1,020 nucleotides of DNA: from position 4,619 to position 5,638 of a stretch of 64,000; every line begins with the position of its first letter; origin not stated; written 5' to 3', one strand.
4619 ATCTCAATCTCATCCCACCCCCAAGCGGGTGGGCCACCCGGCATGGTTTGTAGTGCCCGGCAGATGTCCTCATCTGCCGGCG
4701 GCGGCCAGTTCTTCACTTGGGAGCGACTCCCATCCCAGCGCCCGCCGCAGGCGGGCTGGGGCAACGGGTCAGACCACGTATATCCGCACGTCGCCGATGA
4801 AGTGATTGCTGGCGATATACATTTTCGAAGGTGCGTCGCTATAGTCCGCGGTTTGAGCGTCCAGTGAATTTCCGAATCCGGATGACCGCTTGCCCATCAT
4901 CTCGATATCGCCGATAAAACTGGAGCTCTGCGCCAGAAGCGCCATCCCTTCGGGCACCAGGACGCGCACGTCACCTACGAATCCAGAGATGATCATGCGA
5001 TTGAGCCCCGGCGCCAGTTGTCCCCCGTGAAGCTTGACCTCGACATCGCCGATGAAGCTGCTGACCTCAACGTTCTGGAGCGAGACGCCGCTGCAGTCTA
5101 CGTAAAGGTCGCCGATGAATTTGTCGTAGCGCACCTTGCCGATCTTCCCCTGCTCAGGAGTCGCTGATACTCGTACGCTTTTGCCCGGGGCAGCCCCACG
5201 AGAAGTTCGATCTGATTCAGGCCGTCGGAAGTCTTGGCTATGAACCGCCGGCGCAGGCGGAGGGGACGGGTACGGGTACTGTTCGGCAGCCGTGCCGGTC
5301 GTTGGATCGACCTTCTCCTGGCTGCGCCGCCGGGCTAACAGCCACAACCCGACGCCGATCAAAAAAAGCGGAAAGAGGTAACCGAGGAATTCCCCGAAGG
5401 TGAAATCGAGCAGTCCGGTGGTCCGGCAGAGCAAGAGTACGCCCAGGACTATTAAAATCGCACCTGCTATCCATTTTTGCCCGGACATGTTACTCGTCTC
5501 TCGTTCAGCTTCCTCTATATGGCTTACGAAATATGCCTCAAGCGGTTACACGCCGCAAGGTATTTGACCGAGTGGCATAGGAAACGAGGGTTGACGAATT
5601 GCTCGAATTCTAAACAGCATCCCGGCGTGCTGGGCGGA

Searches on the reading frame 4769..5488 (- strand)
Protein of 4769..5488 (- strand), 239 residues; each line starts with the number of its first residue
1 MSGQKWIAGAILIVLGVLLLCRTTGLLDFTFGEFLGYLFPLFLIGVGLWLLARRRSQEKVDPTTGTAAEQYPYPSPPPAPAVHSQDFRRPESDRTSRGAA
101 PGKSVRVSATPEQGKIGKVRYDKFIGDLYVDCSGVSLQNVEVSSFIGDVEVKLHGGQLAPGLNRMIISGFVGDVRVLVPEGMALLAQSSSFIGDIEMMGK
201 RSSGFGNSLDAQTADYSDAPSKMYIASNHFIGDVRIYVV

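Call 17: search_protein_families(library=pfam, proteins=[window:4769-5488:-], max_evalue=0.1)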
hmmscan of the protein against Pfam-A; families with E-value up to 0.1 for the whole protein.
window:4769-5488:- (239 aa): 4 families
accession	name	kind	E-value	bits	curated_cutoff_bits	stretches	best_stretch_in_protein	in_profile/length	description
PF09922.15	LiaF-like_C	-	2.5e-18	66.5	29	1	124-236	1-114/114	Cell wall-active antibiotics response LiaF, C-terminal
PF22570.1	LiaF-TM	-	2.8e-07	31.7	27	1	8-57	2-48/98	LiaF transmembrane domain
PF18917.5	LiaI-LiaF-like_TM1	-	5.6e-06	26.8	27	1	6-51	1-42/42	LiaI-LiaF-like transmembrane region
PF23933.1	DUF7269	-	0.00056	20.4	29.1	1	8-97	1-82/162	Family of unknown function (DUF7269)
